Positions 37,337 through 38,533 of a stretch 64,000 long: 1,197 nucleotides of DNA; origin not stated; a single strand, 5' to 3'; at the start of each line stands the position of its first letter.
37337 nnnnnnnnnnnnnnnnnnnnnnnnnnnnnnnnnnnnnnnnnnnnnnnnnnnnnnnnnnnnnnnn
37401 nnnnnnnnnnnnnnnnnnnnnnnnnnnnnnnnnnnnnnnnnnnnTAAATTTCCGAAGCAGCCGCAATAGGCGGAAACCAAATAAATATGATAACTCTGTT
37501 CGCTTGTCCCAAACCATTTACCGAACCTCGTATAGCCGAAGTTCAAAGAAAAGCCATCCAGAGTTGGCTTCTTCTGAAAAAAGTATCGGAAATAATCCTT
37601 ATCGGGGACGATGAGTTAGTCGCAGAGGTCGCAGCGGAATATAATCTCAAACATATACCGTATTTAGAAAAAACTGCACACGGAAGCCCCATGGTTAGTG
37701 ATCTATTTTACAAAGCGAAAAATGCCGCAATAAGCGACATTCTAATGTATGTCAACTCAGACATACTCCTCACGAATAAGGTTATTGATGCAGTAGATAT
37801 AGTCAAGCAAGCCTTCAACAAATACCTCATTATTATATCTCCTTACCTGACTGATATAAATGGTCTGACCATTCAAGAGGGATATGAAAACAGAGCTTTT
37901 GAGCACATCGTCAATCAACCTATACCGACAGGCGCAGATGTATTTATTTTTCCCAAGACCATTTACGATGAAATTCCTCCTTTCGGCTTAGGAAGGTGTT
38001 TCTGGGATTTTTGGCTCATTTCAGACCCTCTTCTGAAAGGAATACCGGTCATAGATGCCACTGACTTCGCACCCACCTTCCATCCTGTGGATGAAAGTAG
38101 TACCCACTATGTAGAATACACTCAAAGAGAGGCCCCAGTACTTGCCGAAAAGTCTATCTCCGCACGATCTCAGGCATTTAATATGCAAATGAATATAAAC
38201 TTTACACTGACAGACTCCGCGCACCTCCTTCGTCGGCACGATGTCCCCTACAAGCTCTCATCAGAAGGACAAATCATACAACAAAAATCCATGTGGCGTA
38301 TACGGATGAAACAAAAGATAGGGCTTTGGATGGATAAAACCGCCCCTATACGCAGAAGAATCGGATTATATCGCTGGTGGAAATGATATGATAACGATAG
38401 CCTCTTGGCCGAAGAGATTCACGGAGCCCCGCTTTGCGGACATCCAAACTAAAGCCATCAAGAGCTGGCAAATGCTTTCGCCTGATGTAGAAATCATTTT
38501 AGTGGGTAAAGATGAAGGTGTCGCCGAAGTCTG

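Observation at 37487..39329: Tandem pair of paralogous proteins of unknown function in an AT-rich cassette inside the glycan locus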

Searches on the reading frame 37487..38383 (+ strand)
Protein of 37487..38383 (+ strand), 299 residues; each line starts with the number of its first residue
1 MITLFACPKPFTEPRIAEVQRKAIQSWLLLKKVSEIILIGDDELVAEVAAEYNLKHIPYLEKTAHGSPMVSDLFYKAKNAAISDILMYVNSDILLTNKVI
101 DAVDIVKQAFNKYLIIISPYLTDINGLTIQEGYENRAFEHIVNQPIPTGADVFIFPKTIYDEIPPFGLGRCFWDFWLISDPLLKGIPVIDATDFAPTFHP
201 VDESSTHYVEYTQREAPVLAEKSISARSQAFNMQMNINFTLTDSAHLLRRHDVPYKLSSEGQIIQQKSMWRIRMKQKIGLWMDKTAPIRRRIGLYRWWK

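Call 4: search_protein_families(library=pfam, proteins=[window:37487-38383:+], max_evalue=1)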
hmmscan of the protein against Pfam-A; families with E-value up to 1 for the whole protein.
window:37487-38383:+ (299 aa): 1 family
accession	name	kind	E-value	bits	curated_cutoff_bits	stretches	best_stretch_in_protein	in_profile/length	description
PF14395.11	COOH-NH2_lig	-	0.16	11.6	25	1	22-106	154-229/254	Phage phiEco32-like COOH.NH2 ligase-type 2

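Call 5: search_protein_families(library=ncbifam, proteins=[window:37487-38383:+], max_evalue=1)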
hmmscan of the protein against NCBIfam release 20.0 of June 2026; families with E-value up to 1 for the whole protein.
window:37487-38383:+ (299 aa): 0 families
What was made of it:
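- On Sugar/acid nucleotidyltransferases of the MobA/IspD/CofC type: No NTP_transf Pfam or NCBIfam hit for A or B (calls 4, 5).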

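Call 6: find_homologous_proteins(query=window:37487-38383:+)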
Query window:37487-38383:+ (299 aa): 24 proteins with E <= 0.001 among 961 candidates.
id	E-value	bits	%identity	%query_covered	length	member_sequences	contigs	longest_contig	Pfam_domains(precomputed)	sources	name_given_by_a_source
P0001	1.7e-200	682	100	100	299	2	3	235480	-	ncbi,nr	ncbi:MAG: hypothetical protein NZZ60_06595 [Bacteroidia bacterium]|nr:hypothetical protein [Bacteroi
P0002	7.9e-73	263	40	100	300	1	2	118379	-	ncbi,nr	ncbi:MAG: hypothetical protein NZ958_02675 [Bacteroidia bacterium]|nr:hypothetical protein [Bacteroi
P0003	9.7e-56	207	40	92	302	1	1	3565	-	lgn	-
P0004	3.6e-53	199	43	70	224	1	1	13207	-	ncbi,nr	ncbi:MAG: hypothetical protein RMK98_07875 [Bacteroidia bacterium]|nr:hypothetical protein [Bacteroi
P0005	2.0e-39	154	40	67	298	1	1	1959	-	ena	-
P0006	1.9e-38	150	43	67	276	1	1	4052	-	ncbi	-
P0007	3.1e-38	150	41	67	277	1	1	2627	-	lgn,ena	-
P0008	3.2e-38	150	39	69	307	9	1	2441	-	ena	-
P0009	1.6e-36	144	41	72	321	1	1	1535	-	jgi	jgi:hypothetical protein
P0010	7.5e-35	139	36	78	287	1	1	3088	-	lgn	-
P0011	3.0e-33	133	36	69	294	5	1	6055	-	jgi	jgi:hypothetical protein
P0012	1.2e-31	128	39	64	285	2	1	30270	-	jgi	-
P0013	3.2e-31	127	36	67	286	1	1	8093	-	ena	-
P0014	4.3e-31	126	37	72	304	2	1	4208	-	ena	-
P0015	2.7e-30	124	39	64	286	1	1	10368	-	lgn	-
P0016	3.1e-30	123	32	90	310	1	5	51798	-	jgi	jgi:hypothetical protein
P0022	1.0e-19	89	32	67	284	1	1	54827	-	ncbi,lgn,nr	ncbi:MAG: hypothetical protein NTU58_00270 [Candidatus Nealsonbacteria bacterium]|nr:hypothetical pr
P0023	2.0e-18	85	27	90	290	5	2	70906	-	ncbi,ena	-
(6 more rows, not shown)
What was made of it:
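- Tried and rejected: The first word-indexed homolog search suggested a rare family of 24 hits (call 6).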

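Call 7: search_solved_structures(query=window:37487-38383:+, max_evalue=10)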
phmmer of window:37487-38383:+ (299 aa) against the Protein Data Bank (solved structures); distinct sequences matched with E-value up to 10: 1.
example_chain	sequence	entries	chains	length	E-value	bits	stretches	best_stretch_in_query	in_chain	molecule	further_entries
8slm_A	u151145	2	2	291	1.6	11.1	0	129-260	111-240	Zn dependent hydrolase fused to HTH domain, IrrE ortholog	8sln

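Call 12: search_solved_structures(query=A1, max_evalue=10, show_alignments=3)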
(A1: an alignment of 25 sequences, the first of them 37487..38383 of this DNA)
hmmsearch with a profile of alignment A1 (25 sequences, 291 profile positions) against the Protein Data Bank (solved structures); distinct sequences matched with E-value up to 10: 2.
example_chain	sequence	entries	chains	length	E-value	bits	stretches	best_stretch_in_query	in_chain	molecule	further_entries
4hhe_A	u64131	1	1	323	1.3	11.4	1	34-85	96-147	Quinolinate synthase A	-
7udj_H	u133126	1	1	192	8.2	8.8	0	34-88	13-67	De novo designed helical repeat protein RPB_PEW3_R4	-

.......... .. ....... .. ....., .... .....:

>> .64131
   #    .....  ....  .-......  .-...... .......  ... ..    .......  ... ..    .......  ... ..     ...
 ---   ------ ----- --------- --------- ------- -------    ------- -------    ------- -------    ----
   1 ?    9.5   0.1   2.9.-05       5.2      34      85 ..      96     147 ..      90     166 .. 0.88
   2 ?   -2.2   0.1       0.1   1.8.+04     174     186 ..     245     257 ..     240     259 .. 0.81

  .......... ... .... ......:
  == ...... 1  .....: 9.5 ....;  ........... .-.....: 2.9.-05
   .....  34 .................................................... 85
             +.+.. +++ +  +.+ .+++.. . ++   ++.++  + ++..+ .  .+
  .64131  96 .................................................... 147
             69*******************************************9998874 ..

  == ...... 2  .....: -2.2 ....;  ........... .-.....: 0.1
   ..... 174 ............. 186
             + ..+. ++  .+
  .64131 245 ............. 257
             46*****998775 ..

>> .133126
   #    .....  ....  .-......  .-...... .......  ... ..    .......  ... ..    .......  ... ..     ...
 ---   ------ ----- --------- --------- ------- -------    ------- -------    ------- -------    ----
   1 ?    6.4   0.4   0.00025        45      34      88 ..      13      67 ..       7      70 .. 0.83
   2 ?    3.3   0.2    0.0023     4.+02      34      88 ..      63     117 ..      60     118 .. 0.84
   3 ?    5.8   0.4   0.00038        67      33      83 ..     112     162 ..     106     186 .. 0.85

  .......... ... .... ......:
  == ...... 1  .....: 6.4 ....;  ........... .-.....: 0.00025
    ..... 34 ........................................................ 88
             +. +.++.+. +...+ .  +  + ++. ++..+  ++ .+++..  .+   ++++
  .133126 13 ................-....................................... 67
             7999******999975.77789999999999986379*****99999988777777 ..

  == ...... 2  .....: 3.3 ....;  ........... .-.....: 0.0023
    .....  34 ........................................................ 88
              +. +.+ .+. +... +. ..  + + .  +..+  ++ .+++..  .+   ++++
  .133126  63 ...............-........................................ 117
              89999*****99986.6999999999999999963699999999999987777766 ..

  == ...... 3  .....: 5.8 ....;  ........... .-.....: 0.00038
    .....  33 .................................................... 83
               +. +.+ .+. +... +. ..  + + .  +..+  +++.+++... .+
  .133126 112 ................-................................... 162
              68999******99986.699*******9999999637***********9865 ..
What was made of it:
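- Closest known: Bifunctional two-GT-A-domain glycosaminoglycan polymerases. Different: No sequence-level similarity: PDB profile search E>1 (call 12).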

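Call 14: find_encoding_contigs(protein=P0002, flank=8000, max_places=3)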
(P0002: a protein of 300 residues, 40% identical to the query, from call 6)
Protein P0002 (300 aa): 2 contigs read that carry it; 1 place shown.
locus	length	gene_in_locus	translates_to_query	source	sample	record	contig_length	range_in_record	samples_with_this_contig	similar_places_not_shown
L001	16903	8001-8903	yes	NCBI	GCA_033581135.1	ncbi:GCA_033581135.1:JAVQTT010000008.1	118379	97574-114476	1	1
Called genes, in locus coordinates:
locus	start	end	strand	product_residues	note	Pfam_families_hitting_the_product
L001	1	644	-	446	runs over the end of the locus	PF02881:SRP54_N, PF13401:AAA_22 (weak), PF00448:SRP54, PF13671:AAA_33 (faint), PF02978:SRP_SPB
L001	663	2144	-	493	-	PF01336:tRNA_anti-codon, PF00152:tRNA-synt_2, PF01409:tRNA-synt_2d (faint)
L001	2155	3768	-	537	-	PF04675:DNA_ligase_A_N, PF01068:DNA_ligase_A_M, PF04679:DNA_ligase_A_C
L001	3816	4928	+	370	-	-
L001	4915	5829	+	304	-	PF01112:Asparaginase_2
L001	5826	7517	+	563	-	PF00004:AAA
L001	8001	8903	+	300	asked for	-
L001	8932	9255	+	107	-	PF01521:Fe-S_biosyn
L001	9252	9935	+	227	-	-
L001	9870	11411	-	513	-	-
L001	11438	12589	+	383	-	PF01231:IDO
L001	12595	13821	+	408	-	-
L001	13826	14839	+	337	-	-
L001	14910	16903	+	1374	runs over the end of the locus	PF13205:Big_5 (weak), PF00932:LTD, PF13860:FlgD_ig (weak)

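Call 15: find_encoding_contigs(protein=P0016, flank=8000, max_places=3)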
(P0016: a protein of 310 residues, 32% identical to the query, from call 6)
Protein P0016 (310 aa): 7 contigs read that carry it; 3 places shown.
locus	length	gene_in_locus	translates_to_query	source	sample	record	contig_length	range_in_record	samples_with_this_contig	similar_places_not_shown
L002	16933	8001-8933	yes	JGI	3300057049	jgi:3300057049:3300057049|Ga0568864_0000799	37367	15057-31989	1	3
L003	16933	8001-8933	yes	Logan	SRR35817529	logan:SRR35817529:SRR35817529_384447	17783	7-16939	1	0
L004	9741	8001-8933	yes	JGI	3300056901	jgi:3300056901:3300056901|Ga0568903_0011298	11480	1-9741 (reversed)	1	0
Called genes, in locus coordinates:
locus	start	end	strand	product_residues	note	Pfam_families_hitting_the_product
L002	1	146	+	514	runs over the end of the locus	-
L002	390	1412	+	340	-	PF01408:GFO_IDH_MocA, PF02894:GFO_IDH_MocA_C (weak), PF22725:GFO_IDH_MocA_C3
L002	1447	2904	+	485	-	PF02310:B12-binding, PF04055:Radical_SAM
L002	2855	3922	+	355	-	-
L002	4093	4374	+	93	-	-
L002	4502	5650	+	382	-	PF00155:Aminotran_1_2, PF01041:DegT_DnrJ_EryC1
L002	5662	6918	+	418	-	PF13524:Glyco_trans_1_2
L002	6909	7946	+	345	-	PF05050:Methyltransf_21 (weak)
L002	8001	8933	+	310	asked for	-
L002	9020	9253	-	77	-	-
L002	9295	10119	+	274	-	-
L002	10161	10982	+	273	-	PF13489:Methyltransf_23, PF08241:Methyltransf_11, PF13649:Methyltransf_25 (weak), PF08242:Methyltransf_12 (weak), PF13847:Methyltransf_31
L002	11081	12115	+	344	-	-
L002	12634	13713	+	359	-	PF03016:Exostosin_GT47, PF24785:RXYLT1_C (weak)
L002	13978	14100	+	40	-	-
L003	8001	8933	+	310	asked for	-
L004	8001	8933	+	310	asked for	-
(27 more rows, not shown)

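Call 18: find_encoding_contigs(protein=P0012, flank=8000, max_places=2)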
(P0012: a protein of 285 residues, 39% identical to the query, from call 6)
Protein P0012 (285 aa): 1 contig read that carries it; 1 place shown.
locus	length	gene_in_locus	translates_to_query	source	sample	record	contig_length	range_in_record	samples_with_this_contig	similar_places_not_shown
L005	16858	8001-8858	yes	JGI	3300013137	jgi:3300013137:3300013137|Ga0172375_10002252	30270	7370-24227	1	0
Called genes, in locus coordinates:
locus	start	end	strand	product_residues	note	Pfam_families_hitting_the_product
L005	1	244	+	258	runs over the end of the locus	PF05711:TylF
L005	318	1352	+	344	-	PF20706:GT4-conflict, PF00534:Glycos_transf_1, PF13692:Glyco_trans_1_4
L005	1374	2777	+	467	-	-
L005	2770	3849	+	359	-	PF13231:PMT_2 (weak)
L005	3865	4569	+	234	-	PF00535:Glycos_transf_2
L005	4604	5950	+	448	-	PF02310:B12-binding, PF04055:Radical_SAM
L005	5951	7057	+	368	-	-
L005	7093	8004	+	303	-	PF00535:Glycos_transf_2 (faint)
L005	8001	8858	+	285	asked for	-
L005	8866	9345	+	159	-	PF00702:Hydrolase (faint), PF08282:Hydrolase_3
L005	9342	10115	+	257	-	PF02348:CTP_transf_3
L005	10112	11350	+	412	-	PF01041:DegT_DnrJ_EryC1, PF01212:Beta_elim_lyase (faint)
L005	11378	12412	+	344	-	PF04055:Radical_SAM, PF13186:SPASM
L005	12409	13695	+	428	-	PF02310:B12-binding, PF04055:Radical_SAM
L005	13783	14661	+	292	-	PF03102:NeuB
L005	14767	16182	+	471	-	PF01943:Polysacc_synt, PF13440:Polysacc_synt_3, PF03023:MurJ, PF01554:MatE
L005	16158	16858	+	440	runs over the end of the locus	-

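Call 19: find_encoding_contigs(protein=P0023, flank=8000, max_places=2)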
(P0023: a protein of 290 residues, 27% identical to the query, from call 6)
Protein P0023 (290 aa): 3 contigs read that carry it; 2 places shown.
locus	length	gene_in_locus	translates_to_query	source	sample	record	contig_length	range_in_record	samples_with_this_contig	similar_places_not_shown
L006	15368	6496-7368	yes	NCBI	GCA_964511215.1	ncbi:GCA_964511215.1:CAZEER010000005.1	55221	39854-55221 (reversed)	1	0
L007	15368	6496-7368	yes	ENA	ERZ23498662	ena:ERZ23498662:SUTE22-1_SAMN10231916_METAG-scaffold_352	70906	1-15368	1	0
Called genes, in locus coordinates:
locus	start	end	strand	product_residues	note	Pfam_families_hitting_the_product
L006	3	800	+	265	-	?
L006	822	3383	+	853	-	PF01073:3Beta_HSD, PF01370:Epimerase, PF04321:RmlD_sub_bind, PF16363:GDP_Man_Dehyd, PF08421:Methyltransf_13, PF13489:Methyltransf_23, PF08241:Methyltransf_11 (weak), PF08484:Methyltransf_14, +1 more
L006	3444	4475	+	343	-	PF00535:Glycos_transf_2, PF10111:Glyco_tranf_2_2, PF13641:Glyco_tranf_2_3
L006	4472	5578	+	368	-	PF01210:NAD_Gly3P_dh_N (weak), PF02558:ApbA (weak), PF03721:UDPG_MGDP_dh_N, PF00984:UDPG_MGDP_dh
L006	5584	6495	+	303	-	PF00535:Glycos_transf_2, PF10111:Glyco_tranf_2_2, PF13641:Glyco_tranf_2_3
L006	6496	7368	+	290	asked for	-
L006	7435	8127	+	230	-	PF13489:Methyltransf_23 (weak), PF08241:Methyltransf_11 (weak)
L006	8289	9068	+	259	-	PF00535:Glycos_transf_2 (weak)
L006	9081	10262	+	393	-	PF13439:Glyco_transf_4 (weak), PF00534:Glycos_transf_1, PF13692:Glyco_trans_1_4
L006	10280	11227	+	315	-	PF01073:3Beta_HSD, PF01370:Epimerase, PF02719:Polysacc_synt_2, PF04321:RmlD_sub_bind, PF16363:GDP_Man_Dehyd, PF07993:NAD_binding_4 (weak)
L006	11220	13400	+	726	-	PF00535:Glycos_transf_2, PF10111:Glyco_tranf_2_2 (weak), PF27533:CapK_C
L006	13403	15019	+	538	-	PF13231:PMT_2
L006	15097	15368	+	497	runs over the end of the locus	-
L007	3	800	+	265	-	?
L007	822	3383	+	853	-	PF01073:3Beta_HSD, PF01370:Epimerase, PF04321:RmlD_sub_bind, PF16363:GDP_Man_Dehyd, PF08421:Methyltransf_13, PF13489:Methyltransf_23, PF08241:Methyltransf_11 (weak), PF08484:Methyltransf_14, +1 more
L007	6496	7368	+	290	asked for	-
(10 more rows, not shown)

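Call 20: find_encoding_contigs(protein=P0022, flank=8000, max_places=2)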
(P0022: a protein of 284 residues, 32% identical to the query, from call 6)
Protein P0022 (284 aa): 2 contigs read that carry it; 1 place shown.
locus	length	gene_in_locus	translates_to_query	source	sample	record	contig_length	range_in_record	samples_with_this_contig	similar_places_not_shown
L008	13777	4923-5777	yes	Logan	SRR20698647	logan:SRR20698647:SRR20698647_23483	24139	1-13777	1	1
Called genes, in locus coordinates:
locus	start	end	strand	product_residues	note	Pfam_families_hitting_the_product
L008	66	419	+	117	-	PF07883:Cupin_2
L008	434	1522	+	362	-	PF03102:NeuB, PF08666:SAF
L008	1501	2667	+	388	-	PF02350:Epimerase_2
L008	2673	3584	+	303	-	PF01370:Epimerase, PF02719:Polysacc_synt_2 (faint), PF04321:RmlD_sub_bind, PF05368:NmrA, PF01073:3Beta_HSD, PF13460:NAD_binding_10, PF16363:GDP_Man_Dehyd, PF07993:NAD_binding_4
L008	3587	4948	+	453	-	-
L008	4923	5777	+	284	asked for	-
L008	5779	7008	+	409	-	PF02310:B12-binding (weak), PF04055:Radical_SAM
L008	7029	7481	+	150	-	PF14478:DUF4430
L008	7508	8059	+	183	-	PF20221:DUF6580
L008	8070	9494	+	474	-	-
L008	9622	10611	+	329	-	PF01073:3Beta_HSD, PF01370:Epimerase, PF02719:Polysacc_synt_2, PF04321:RmlD_sub_bind, PF05368:NmrA, PF13460:NAD_binding_10, PF16363:GDP_Man_Dehyd, PF07993:NAD_binding_4 (weak), +1 more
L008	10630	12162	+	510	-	PF01467:CTP_transf_like, PF00294:PfkB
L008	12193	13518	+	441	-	PF13580:SIS_2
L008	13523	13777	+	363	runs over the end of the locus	PF04055:Radical_SAM, PF13186:SPASM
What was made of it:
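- Four of the five homolog loci first examined lie in glycan or nonulosonic-acid clusters (calls 14, 15, 18-20).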

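Call 21: predict_structure(alignment_id=A1)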
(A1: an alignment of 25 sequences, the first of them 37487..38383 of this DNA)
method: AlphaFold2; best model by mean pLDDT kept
length: 299 residues; sequences in the alignment: 25
mean_pLDDT: 89.9   pTM: 0.88
mean pLDDT of the five models: 89.9, 89.0, 88.7, 88.5, 88.0
residues with pLDDT >= 90: 211; 70-90: 61; 50-70: 14; < 50: 13
segments of 3 or more residues with pLDDT < 50: 207-217
pLDDT, mean of each block of 10 residues (from residue 1): 97 94 98 94 98 98 93 98 98 97 98 98 95 96 91 97 92 94 95 97 56 46 71 89 86 97 95 86 82 67
secondary structure, 60 per line:
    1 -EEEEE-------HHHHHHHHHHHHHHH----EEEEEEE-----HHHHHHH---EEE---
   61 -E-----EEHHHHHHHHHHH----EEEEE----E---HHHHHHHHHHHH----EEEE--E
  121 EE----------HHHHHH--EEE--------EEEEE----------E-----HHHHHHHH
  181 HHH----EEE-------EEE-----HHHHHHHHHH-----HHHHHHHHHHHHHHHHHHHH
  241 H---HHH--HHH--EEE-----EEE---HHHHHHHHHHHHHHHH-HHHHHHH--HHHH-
elements in order: E2-6 H14-28 E33-39 H45-51 E55-57 H70-80 E85-89 H98-109 E114-117 E120-122 H133-138 E141-143 E152-156 H173-183 E188-190 E198-200 H206-215 H221-241 E255-257 E263-265 H269-284 H286-292 H295-298
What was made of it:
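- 37487..38386 (+): ORF-A, 299 aa (GenBank MCS6895796.1, 'hypothetical protein', Bacteroidia bacterium MAG). GT-A-fold glycosyltransferase of an unannotated family: catalytic core about residues 1-205, then a helical C-terminal extension with a basic, aromatic tail. AF2 pLDDT 89.9, pTM 0.88 (call 21).
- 37754..37762 (+): ORF-A N90-S91-D92: an NxD variant of the GT-A DxD (metal/diphosphate-binding) motif, directly after strand beta4 (residues 85-89). Strand position from call 21.
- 37991..38008 (+): ORF-A G169-R170-C-F-W173-D174: the G-loop glycine and the only invariant acidic residue at the N-terminus of the helix spanning residues 173-183 (alphaF). D174 is the candidate catalytic base. Helix 173-183 (call 21).
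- On GT-A fold glycosyltransferase superfamily: N90-x-D92 follows strand 85-89 (call 21).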

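Call 23: search_protein_representatives(alignment_id=A1)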
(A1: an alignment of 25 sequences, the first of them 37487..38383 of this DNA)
Query: 25 sequences, 291 profile positions. Proteins with E-value up to 0.001 (for the whole library): 5965; up to 1e-10: 4608; up to 1e-30: 2403. The best 150 are listed.
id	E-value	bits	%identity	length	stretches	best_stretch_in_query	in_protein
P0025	3.2e-186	633.8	-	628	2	2-254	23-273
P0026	1.9e-185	631.3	-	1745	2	2-256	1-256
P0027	2.0e-156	536.1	-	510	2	2-255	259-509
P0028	1.9e-154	529.6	-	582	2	2-255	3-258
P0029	7.7e-142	488.2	-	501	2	2-254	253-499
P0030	3.6e-136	469.6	-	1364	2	2-256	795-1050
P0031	1.4e-112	392.1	-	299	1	1-285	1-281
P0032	1.9e-108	378.6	-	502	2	1-255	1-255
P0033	4.5e-106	370.8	-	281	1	1-273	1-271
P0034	1.2e-102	359.5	-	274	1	1-255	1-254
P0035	3.7e-102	357.9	-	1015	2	2-255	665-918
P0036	1.4e-100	352.7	-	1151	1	2-272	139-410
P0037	1.4e-98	346.2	-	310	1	1-282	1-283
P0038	2.0e-98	345.6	-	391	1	1-256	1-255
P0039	2.3e-98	345.5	-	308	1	1-284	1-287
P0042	7.1e-97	340.6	-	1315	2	2-260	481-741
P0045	1.7e-95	336.0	-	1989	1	2-282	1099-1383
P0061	1.2e-93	329.9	-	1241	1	2-260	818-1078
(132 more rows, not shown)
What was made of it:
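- Tried and rejected: This proved to be a sensitivity artefact once the exhaustive profile search returned 5,965 clusters (call 23).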
